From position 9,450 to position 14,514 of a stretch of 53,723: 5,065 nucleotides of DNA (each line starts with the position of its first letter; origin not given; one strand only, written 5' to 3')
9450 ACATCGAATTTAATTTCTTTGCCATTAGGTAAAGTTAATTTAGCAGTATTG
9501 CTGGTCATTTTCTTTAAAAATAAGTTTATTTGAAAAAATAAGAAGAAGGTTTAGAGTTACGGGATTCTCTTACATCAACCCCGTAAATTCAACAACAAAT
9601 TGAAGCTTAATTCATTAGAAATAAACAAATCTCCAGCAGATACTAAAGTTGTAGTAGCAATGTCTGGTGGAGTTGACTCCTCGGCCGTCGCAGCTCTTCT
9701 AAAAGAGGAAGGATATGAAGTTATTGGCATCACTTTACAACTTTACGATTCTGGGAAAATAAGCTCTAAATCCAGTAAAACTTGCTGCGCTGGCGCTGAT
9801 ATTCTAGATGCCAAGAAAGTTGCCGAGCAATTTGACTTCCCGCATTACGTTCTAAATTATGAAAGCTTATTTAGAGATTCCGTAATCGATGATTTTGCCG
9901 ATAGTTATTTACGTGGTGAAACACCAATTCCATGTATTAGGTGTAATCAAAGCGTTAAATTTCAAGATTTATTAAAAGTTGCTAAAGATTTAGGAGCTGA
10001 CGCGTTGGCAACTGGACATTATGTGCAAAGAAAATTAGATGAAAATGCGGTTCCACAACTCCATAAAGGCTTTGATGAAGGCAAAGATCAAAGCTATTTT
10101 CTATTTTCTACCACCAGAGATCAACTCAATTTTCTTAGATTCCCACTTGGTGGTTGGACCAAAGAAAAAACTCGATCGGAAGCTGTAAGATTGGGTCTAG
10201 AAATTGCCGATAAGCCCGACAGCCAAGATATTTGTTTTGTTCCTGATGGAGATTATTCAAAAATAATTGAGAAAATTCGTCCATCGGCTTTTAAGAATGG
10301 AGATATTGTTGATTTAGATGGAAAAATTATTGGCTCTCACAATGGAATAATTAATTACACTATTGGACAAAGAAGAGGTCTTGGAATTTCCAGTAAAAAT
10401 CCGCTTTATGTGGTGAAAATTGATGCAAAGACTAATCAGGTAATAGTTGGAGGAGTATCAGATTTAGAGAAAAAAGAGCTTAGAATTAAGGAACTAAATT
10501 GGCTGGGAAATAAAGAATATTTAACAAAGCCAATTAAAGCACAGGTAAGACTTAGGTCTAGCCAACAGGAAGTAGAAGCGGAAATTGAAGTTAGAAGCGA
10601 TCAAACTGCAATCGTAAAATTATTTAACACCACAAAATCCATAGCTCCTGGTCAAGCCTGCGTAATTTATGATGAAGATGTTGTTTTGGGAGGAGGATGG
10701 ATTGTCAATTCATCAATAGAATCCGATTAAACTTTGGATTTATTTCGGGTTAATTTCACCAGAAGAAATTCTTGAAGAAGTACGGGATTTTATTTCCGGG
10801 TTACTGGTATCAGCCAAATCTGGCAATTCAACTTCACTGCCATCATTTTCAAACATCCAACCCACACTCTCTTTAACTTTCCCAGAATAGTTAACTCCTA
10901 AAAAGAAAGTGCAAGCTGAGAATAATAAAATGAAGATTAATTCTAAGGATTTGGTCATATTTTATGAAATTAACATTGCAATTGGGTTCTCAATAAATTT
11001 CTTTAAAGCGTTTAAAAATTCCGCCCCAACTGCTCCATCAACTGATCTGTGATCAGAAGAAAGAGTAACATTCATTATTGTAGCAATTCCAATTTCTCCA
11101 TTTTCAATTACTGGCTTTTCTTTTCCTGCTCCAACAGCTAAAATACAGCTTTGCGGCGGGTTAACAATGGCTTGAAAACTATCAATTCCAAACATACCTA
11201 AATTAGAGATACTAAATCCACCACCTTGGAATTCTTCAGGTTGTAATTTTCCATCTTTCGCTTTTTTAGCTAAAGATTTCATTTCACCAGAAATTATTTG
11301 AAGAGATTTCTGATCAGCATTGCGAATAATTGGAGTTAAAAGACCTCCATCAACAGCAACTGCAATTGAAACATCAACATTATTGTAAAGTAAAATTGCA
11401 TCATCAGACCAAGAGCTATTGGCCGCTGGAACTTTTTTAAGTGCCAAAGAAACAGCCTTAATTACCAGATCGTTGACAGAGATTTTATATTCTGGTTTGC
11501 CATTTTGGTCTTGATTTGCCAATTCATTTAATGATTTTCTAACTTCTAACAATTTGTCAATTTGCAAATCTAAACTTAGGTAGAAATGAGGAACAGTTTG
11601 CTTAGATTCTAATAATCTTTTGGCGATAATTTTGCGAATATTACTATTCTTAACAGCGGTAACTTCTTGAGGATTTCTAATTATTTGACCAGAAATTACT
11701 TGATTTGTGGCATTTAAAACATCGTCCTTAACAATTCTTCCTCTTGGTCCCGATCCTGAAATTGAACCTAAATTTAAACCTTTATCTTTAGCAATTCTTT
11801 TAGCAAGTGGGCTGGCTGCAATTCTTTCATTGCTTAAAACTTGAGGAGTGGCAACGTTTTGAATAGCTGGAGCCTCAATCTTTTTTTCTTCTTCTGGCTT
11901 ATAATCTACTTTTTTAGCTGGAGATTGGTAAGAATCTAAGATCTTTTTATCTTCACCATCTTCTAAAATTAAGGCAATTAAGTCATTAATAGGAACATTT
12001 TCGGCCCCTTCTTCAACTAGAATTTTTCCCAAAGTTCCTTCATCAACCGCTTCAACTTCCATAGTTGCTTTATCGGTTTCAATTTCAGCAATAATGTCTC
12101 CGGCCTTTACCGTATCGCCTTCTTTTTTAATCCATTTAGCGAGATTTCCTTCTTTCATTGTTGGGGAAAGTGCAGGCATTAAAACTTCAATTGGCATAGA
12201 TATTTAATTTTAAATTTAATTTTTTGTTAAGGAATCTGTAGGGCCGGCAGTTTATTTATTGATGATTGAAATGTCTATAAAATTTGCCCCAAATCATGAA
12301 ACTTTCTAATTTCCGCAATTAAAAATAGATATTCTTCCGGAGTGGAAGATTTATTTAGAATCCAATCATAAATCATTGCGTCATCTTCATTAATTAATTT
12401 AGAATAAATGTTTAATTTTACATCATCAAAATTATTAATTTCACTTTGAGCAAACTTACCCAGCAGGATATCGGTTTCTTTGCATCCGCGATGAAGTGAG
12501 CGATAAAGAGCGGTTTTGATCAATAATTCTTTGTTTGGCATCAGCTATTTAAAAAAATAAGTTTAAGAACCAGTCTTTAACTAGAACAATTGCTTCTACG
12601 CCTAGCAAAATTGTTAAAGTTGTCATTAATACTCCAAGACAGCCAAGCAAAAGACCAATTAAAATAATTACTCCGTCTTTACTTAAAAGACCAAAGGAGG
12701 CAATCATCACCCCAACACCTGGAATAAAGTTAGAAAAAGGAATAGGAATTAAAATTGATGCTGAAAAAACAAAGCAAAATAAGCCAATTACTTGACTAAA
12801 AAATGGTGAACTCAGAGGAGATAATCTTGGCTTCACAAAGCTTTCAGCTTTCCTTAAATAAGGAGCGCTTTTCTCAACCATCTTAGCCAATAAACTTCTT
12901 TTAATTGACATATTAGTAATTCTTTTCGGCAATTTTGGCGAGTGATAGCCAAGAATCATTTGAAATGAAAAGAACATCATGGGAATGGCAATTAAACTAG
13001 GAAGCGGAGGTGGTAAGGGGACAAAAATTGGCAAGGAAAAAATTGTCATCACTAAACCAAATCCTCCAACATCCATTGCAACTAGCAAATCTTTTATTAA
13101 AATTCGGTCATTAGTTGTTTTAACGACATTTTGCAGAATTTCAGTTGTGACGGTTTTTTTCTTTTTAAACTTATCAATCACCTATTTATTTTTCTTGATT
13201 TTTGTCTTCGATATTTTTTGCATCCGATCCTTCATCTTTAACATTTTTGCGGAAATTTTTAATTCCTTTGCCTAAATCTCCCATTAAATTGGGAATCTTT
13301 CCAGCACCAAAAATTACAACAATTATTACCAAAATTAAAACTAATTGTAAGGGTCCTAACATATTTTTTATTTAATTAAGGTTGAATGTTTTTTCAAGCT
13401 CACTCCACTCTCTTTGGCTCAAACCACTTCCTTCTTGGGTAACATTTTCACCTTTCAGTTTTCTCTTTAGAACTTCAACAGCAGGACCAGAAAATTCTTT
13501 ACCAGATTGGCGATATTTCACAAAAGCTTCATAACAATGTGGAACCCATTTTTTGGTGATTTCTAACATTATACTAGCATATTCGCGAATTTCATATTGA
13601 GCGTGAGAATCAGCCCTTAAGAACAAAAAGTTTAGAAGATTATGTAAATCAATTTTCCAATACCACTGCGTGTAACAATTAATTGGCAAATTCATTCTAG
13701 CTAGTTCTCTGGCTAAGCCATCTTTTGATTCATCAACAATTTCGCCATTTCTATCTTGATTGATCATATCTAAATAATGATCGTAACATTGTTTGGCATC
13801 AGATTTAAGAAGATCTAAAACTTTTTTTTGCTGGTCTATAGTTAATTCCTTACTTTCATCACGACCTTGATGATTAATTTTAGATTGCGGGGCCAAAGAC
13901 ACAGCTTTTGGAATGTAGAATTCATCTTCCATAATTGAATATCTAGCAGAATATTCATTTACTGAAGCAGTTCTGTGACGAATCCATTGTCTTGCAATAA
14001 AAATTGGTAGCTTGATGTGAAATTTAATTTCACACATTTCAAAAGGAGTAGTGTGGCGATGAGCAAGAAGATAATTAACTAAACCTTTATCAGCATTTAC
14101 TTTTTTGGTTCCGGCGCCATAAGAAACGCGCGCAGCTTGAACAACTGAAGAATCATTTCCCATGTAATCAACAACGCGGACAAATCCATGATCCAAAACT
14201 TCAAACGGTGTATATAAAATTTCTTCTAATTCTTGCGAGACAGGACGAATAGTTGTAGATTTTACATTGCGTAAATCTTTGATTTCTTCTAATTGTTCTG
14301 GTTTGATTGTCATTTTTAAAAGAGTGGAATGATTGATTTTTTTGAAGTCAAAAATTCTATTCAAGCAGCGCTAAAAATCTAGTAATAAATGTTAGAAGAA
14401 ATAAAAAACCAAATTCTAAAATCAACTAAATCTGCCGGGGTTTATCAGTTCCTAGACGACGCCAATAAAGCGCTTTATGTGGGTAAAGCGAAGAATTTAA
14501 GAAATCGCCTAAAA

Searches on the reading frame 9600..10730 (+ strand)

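Call 23: search_protein_families(library=pfam, proteins=[window:9600-10730:+], max_evalue=0.001)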
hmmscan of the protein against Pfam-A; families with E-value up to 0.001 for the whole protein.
window:9600-10730:+ (376 aa): 7 families
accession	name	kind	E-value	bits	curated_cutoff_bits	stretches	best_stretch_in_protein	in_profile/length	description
PF03054.22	tRNA_Me_trans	-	2.7e-72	243.1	20.6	1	16-215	2-201/202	tRNA methyl transferase HUP domain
PF20259.3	tRNA_Me_trans_M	-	7.2e-22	77.2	27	1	227-284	8-65/66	tRNA methyl transferase PRC-barrel domain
PF20258.4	tRNA_Me_trans_C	-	1.3e-20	73.9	20.6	1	292-368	2-77/77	Aminomethyltransferase beta-barrel domain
PF00733.27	Asn_synthase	-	5.4e-07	30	21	1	13-141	16-136/354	Asparagine synthase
PF06508.19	QueC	-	5.9e-06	26.4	22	1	16-201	1-176/210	Queuosine biosynthesis protein QueC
PF00764.25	Arginosuc_synth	-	5.3e-05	23.8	27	1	16-73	1-63/162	Arginosuccinate synthase N-terminal HUP domain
PF02540.23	NAD_synthase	-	0.00056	19.6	21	1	8-46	13-52/242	NAD synthase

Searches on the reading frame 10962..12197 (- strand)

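Call 7: search_protein_families(library=pfam, proteins=[window:10962-12197:-], max_evalue=0.001)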
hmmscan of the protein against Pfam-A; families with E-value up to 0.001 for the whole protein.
window:10962-12197:- (411 aa): 3 families
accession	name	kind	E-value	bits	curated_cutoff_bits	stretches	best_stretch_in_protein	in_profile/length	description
PF00198.28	2-oxoacid_dh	-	1.9e-86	289.7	23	1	177-409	2-231/232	2-oxoacid dehydrogenases acyltransferase (catalytic domain)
PF00364.28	Biotin_lipoyl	-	9.3e-20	70.7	22.1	1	4-77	2-73/73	Biotin-requiring enzyme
PF02817.22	E3_binding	-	5.9e-15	55.6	23.7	1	127-161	2-36/36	e3 binding domain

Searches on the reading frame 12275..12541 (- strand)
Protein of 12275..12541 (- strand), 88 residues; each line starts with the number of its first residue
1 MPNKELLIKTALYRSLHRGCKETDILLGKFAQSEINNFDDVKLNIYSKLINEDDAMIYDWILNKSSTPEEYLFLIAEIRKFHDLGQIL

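Call 80: search_protein_families(library=pfam, proteins=[window:12275-12541:-], max_evalue=0.1)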
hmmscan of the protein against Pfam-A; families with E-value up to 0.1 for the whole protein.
window:12275-12541:- (88 aa): 3 families
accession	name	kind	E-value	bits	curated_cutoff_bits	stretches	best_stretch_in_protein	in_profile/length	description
PF03937.21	Sdh5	-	7.2e-19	67.9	27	1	11-81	3-75/76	Flavinator of succinate dehydrogenase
PF19192.6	Response_reg_2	-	0.0048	17.5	27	1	9-78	42-111/180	Response receiver domain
PF20541.3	DUF6756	-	0.016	15.5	27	1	10-85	3-80/160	Family of unknown function (DUF6756)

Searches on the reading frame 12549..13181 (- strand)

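Call 7: search_protein_families(library=pfam, proteins=[window:12549-13181:-], max_evalue=0.001)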
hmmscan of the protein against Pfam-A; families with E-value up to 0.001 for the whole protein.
window:12549-13181:- (210 aa): 1 family
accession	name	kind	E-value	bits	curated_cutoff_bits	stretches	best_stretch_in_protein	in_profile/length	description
PF06055.17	ExoD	-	3.6e-49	167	23.8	1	14-187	3-178/180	Exopolysaccharide synthesis, ExoD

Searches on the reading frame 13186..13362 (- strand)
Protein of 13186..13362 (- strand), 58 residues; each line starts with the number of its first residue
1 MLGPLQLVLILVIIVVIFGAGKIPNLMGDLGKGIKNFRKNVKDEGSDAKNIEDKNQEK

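Call 80: search_protein_families(library=pfam, proteins=[window:13186-13362:-], max_evalue=0.1)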
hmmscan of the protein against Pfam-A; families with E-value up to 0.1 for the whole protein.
window:13186-13362:- (58 aa): 1 family
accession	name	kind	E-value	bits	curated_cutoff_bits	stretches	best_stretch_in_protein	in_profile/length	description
PF02416.21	TatA_B_E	-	4.4e-15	55.1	21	1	2-49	1-48/53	mttA/Hcf106 family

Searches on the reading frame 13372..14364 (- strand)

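Call 7: search_protein_families(library=pfam, proteins=[window:13372-14364:-], max_evalue=0.001)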
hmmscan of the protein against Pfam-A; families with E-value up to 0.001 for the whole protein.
window:13372-14364:- (330 aa): 1 family
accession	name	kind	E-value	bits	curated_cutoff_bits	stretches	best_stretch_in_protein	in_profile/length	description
PF02511.20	Thy1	-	1.5e-57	195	24.8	1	63-276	1-191/191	Thymidylate synthase complementing protein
